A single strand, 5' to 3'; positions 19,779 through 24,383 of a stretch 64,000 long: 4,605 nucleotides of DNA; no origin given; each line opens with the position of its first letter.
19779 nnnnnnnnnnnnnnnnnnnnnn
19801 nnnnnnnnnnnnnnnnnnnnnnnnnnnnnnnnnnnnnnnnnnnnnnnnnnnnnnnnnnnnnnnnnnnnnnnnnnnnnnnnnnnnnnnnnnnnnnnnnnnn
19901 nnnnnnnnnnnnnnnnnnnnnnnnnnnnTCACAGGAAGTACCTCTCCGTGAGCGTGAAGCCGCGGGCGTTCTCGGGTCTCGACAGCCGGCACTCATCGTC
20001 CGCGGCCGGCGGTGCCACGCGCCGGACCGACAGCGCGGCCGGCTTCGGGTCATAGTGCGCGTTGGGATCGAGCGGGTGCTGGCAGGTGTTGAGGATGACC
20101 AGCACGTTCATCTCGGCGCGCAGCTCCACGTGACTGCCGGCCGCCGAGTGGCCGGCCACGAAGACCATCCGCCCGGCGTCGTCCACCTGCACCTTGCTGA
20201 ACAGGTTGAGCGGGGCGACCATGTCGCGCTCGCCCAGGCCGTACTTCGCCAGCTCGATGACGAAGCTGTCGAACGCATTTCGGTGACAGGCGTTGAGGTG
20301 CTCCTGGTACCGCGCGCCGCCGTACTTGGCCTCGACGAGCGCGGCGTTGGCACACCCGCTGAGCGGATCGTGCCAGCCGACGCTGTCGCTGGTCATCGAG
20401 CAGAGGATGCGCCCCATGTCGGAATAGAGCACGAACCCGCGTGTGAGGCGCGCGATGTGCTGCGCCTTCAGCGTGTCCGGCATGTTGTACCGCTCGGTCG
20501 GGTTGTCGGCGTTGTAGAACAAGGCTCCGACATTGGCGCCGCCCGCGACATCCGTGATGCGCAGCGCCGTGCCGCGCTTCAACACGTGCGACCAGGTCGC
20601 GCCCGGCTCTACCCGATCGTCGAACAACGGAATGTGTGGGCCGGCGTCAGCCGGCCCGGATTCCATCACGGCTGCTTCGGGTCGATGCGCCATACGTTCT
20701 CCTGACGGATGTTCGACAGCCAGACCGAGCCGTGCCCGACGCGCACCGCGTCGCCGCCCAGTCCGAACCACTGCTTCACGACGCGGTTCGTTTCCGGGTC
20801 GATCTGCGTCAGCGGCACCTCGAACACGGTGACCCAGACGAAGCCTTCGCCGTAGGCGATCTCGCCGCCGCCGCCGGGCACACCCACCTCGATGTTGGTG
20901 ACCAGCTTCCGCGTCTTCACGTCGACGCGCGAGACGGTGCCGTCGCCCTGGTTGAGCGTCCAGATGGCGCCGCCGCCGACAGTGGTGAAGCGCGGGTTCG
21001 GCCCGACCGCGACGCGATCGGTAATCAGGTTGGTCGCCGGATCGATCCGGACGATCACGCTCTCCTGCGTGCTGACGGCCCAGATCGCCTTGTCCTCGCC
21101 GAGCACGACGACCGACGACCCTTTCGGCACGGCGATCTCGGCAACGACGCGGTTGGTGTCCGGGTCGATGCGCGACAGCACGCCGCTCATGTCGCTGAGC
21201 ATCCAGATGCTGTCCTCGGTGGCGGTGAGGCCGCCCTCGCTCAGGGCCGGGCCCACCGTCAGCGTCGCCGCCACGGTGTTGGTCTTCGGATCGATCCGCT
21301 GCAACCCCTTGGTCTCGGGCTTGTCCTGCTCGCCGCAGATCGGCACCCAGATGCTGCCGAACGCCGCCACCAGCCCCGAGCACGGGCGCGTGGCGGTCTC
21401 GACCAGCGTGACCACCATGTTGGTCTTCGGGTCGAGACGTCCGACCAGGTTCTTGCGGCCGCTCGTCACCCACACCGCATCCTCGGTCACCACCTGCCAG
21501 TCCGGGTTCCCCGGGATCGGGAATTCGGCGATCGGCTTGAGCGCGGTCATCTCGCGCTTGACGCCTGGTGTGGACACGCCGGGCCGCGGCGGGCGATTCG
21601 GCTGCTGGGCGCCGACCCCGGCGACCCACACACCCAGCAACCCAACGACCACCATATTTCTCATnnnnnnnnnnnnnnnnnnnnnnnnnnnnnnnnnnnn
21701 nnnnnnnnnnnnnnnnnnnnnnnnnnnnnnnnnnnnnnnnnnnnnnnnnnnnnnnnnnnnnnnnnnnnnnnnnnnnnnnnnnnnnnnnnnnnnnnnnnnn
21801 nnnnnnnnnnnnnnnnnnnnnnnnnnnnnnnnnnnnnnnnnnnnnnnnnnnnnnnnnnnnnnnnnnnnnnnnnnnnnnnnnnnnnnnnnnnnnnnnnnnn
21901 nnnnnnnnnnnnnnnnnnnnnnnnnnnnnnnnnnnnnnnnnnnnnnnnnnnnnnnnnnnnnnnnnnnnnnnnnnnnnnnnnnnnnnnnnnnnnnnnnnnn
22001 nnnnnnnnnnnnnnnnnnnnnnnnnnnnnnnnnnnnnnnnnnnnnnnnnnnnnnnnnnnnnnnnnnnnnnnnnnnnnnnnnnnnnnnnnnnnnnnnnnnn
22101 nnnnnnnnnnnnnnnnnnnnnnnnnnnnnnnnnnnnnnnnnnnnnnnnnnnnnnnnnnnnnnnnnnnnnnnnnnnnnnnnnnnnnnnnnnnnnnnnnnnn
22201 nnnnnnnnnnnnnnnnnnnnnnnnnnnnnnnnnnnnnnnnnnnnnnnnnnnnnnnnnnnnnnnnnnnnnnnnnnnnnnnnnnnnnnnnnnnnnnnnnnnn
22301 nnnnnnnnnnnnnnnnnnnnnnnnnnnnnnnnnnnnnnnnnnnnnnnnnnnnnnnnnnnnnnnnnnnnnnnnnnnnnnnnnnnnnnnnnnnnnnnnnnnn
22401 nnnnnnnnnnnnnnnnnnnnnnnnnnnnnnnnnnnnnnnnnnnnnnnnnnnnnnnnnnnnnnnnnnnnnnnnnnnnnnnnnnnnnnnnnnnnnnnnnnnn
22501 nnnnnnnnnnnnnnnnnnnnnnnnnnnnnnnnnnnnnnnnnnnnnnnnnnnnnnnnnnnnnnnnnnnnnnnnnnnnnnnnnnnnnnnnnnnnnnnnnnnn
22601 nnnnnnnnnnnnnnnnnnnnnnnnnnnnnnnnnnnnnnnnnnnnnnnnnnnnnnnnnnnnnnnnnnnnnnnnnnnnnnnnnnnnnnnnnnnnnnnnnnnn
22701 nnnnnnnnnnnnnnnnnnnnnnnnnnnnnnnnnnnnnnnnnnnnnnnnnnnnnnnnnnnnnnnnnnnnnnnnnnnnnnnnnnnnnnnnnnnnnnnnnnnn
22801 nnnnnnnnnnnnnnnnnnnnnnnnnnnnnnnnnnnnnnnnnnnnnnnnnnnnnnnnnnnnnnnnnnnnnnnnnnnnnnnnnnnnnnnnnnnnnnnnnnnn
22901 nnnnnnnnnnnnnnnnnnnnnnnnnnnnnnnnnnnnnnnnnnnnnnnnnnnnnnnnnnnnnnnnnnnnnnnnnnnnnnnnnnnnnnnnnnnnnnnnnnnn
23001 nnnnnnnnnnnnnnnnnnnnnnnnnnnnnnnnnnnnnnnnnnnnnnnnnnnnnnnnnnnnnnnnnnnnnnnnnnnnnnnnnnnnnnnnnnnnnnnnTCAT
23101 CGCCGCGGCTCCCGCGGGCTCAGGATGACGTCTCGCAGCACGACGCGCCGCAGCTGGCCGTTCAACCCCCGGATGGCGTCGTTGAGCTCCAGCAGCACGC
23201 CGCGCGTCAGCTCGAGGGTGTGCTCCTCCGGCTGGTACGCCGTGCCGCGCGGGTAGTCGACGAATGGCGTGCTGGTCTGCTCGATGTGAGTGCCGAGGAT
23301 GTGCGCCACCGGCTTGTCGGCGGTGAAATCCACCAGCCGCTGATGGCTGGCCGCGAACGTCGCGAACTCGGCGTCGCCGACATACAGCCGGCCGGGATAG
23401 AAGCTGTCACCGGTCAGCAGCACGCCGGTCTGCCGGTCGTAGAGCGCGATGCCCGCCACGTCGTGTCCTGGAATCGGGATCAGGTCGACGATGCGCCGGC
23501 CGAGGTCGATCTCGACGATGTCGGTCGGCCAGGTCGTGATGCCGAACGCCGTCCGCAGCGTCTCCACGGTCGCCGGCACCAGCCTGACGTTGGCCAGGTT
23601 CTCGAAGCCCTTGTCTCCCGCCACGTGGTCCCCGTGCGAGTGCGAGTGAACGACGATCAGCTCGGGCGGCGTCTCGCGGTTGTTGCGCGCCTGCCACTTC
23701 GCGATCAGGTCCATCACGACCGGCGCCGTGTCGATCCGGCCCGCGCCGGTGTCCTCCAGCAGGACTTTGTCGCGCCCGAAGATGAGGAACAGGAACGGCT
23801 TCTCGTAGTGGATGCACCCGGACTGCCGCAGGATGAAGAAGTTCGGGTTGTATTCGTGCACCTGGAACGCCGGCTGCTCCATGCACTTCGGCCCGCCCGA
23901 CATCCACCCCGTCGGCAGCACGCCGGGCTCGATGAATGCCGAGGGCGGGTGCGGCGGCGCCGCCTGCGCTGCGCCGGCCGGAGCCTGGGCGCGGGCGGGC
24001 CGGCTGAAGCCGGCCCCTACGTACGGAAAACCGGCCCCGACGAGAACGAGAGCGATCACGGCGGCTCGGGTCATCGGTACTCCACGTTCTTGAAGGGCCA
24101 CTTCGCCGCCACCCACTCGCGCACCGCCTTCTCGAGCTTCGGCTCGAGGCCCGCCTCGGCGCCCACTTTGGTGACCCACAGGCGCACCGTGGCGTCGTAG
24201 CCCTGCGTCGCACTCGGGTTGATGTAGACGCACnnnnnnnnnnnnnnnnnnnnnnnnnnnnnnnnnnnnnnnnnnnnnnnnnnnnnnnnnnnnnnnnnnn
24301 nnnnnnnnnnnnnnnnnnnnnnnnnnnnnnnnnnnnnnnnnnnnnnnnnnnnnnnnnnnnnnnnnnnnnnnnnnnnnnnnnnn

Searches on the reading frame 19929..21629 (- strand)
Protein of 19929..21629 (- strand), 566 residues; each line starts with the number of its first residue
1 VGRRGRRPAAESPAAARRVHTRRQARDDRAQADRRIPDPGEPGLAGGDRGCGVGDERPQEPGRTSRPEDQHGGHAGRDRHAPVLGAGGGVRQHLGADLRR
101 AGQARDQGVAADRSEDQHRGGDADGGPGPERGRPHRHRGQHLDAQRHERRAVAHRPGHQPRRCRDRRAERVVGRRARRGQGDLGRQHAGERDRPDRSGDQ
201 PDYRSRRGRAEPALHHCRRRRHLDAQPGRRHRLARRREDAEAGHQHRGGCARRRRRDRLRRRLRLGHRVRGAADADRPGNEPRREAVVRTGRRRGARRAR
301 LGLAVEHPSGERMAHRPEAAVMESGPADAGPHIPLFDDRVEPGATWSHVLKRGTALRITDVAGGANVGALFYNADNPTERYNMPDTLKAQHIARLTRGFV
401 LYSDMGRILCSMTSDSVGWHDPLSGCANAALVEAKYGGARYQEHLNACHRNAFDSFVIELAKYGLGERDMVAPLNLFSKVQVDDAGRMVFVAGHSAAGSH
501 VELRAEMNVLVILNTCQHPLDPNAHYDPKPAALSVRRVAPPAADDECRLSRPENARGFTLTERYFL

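Call 37: search_protein_families(library=pfam, proteins=[window:19929-21629:-], max_evalue=0.00001)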
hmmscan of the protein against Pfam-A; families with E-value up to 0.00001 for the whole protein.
window:19929-21629:- (566 aa): 1 family
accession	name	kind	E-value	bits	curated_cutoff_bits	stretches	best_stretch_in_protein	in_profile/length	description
PF09347.15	DUF1989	-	7.7e-62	208.3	27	1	339-510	2-168/168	Domain of unknown function (DUF1989)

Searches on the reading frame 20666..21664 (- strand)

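Call 82: search_protein_families(library=pfam, proteins=[window:20666-21664:-], max_evalue=0.001)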
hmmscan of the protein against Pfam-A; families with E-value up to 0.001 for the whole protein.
window:20666-21664:- (332 aa): 4 families
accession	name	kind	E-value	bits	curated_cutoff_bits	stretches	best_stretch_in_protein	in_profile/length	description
PF16819.11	DUF5074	-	1e-12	48.2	27.2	1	144-215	147-218/353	Domain of unknown function (DUF5074)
PF21959.2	DUF6923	-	3.3e-12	47.1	27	0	118-174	108-165/234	Repeat of unknown function (DUF6923)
PF24684.1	Vgb_lyase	-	9.5e-09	34.9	50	1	60-250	22-210/290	Virginiamycin B lyase family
PF05096.18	Glu_cyclase_2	-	0.00044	20.2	22.3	0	145-219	127-205/249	Glutamine cyclotransferase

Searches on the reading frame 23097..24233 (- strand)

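Call 37: search_protein_families(library=pfam, proteins=[window:23097-24233:-], max_evalue=0.00001)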
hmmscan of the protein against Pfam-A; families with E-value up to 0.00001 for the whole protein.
window:23097-24233:- (378 aa): 1 family
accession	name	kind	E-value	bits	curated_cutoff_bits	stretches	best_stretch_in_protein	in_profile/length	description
PF00753.33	Lactamase_B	-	2.4e-08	34.6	22.7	1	190-288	43-161/196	Metallo-beta-lactamase superfamily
